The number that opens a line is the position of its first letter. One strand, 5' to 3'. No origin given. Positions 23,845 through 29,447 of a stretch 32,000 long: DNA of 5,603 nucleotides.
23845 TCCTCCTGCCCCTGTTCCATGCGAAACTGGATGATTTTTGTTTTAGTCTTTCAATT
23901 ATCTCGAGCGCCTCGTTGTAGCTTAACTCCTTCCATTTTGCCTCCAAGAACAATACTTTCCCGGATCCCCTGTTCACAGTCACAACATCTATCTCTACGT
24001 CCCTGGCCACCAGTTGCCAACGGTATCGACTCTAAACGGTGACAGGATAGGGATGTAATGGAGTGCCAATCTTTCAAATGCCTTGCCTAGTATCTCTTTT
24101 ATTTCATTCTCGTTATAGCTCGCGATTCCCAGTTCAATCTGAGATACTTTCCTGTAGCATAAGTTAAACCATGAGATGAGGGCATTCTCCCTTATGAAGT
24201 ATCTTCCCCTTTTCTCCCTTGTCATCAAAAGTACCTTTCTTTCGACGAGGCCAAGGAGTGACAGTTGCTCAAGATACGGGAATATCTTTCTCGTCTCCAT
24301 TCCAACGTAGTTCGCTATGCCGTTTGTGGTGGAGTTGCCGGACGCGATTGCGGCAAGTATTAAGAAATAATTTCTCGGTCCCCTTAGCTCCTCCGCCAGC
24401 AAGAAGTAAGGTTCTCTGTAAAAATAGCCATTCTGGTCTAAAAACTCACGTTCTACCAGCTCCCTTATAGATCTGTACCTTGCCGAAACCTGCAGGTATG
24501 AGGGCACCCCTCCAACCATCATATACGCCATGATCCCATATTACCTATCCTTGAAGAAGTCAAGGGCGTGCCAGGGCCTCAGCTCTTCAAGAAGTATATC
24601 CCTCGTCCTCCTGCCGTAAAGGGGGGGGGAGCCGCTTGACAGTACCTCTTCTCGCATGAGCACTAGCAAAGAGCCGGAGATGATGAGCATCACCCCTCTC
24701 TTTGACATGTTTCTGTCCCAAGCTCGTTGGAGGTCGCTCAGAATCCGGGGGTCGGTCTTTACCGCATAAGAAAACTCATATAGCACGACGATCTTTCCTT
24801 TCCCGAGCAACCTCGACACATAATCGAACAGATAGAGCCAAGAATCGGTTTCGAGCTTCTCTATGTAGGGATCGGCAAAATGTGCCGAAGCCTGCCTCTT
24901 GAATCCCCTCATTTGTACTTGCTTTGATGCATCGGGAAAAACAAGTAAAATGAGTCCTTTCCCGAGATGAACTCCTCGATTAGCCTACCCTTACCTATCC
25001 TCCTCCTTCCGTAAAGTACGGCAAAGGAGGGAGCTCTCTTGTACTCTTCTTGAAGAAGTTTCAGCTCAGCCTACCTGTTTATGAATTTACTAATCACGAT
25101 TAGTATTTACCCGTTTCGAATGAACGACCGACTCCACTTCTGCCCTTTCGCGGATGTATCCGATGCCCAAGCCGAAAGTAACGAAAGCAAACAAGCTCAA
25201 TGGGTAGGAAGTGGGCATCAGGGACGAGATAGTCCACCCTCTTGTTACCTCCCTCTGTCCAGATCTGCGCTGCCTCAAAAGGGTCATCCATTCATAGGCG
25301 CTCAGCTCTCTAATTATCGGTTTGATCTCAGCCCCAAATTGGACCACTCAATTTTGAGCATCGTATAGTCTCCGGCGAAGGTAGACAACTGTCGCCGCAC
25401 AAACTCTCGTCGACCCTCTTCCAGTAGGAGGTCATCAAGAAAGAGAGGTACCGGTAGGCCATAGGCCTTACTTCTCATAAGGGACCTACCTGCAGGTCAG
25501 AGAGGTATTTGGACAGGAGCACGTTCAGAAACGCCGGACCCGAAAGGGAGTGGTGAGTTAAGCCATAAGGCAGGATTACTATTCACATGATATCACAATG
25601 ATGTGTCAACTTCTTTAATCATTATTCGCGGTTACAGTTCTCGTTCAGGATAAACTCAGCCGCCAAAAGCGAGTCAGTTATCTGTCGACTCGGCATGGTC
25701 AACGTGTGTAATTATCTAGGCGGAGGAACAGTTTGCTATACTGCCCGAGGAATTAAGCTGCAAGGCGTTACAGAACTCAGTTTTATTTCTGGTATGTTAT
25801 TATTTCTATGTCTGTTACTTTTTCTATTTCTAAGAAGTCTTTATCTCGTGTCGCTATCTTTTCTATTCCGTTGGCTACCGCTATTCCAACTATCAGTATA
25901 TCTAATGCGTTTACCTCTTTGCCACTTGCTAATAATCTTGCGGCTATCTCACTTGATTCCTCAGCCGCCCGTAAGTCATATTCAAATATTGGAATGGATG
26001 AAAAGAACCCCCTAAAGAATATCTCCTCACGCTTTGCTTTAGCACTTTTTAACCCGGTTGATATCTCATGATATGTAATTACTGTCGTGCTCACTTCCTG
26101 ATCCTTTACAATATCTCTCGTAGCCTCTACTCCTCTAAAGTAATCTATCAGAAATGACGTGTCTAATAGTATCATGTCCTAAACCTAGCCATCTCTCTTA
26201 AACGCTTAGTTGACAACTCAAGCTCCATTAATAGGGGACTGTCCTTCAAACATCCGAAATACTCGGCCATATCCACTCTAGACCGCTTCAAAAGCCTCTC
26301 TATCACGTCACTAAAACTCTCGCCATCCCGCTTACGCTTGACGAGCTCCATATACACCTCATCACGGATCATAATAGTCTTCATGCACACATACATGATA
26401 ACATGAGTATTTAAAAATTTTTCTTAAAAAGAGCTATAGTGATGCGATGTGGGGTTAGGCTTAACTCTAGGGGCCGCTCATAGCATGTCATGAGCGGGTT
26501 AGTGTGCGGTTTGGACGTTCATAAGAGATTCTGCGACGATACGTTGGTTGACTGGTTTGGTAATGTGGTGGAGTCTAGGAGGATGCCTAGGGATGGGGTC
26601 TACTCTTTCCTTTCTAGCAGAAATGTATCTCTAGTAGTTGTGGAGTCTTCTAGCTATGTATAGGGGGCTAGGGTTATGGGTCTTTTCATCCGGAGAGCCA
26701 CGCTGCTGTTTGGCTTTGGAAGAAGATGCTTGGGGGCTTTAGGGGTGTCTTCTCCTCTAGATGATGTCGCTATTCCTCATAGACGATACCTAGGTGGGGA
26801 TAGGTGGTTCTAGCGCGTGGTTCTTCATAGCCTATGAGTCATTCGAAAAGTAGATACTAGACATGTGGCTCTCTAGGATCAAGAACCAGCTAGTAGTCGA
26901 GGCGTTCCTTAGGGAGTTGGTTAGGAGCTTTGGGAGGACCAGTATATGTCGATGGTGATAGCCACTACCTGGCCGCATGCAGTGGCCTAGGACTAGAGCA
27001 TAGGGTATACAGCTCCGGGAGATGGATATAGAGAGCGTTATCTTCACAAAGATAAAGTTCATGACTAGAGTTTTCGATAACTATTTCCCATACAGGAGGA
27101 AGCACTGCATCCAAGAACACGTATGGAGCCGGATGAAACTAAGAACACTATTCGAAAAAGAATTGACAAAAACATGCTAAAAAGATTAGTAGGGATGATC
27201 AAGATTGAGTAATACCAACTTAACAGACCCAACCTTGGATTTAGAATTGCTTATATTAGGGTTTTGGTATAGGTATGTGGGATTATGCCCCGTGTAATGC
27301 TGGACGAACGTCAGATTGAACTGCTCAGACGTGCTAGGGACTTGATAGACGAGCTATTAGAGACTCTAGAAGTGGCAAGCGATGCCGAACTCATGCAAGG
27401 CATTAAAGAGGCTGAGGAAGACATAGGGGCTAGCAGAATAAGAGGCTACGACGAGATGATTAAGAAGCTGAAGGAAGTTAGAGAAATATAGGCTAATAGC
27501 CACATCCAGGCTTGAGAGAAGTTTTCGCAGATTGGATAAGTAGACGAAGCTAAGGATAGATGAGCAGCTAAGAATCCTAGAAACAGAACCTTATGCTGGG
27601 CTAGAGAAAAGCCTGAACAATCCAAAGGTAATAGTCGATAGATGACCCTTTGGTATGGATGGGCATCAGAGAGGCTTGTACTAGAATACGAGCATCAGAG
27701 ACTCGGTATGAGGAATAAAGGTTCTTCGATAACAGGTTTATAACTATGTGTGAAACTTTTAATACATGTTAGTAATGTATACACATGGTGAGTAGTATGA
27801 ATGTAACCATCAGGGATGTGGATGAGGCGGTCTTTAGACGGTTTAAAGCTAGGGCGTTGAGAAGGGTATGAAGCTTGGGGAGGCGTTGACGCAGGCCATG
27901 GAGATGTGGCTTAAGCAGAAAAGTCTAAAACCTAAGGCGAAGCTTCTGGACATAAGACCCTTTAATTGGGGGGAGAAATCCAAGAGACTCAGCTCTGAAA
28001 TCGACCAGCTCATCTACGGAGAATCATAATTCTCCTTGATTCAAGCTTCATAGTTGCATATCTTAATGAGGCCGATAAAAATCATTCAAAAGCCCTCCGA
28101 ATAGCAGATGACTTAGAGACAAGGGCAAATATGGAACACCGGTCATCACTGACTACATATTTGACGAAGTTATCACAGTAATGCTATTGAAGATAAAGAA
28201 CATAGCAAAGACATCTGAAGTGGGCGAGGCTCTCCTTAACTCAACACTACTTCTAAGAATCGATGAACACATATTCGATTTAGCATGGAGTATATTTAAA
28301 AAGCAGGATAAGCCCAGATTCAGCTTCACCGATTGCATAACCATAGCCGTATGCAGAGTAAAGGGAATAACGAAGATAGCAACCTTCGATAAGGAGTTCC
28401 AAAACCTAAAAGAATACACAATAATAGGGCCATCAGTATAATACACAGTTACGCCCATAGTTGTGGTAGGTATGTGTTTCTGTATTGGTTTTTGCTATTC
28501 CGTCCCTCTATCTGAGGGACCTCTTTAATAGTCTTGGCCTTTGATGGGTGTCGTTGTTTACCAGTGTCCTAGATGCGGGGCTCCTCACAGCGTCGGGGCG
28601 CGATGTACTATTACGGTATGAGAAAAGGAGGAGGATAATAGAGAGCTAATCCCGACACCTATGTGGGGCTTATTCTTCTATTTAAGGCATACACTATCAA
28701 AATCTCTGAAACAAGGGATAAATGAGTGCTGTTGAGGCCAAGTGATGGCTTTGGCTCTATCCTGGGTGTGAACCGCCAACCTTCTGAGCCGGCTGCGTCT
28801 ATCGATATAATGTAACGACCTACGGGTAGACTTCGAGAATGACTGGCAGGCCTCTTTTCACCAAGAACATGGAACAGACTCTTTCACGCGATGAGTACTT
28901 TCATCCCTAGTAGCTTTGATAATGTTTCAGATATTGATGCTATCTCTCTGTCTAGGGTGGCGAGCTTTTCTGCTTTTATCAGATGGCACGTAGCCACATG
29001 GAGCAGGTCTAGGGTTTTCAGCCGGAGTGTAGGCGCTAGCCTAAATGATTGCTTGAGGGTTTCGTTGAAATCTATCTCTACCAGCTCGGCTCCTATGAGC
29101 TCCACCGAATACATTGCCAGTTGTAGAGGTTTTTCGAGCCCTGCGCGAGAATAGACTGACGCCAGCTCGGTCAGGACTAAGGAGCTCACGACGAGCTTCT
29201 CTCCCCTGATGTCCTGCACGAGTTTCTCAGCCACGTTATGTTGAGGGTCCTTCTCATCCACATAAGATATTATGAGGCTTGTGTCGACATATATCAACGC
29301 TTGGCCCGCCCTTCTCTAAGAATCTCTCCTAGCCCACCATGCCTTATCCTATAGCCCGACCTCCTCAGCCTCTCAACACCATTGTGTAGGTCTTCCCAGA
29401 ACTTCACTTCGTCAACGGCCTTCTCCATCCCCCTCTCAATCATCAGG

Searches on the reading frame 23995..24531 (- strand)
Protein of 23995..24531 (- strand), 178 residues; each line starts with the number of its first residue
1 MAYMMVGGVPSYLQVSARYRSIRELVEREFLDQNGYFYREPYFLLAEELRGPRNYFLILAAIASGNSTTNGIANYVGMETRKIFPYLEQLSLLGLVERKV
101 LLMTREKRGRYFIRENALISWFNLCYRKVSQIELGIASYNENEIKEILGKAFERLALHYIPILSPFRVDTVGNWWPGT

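Call 79: search_protein_families(library=pfam, proteins=[window:23995-24531:-], max_evalue=0.01)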
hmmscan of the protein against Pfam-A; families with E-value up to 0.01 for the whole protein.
window:23995-24531:- (178 aa): 3 families
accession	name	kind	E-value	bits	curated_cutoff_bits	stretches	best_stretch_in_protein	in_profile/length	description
PF03008.20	DUF234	-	0.00033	21.4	22.5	1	121-175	1-64/100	Archaea bacterial proteins of unknown function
PF01978.25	TrmB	-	0.0023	18.2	25.6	0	60-99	18-55/68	Sugar-specific transcriptional regulator TrmB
PF04182.18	B-block_TFIIIC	-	0.0084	16.6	22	0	67-101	19-53/73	B-block binding subunit of TFIIIC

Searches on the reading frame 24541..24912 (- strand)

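Call 79: search_protein_families(library=pfam, proteins=[window:24541-24912:-], max_evalue=0.01)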
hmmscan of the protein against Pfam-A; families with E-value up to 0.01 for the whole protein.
window:24541-24912:- (123 aa): 1 family
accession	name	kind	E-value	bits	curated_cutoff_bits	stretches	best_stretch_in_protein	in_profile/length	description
PF01637.24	ATPase_2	-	0.00049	20.4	33.2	1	18-122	91-193/225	ATPase domain predominantly from Archaea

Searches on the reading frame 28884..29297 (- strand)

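Call 79: search_protein_families(library=pfam, proteins=[window:28884-29297:-], max_evalue=0.01)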
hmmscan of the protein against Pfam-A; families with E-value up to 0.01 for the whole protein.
window:28884-29297:- (137 aa): 2 families
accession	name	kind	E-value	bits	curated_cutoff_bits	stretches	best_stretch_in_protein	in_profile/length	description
PF01850.27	PIN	-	4.2e-17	63.3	23.6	1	2-122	1-117/120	PIN domain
PF16289.11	PIN_12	-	0.0036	18.2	32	1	2-56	1-56/172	PIN domain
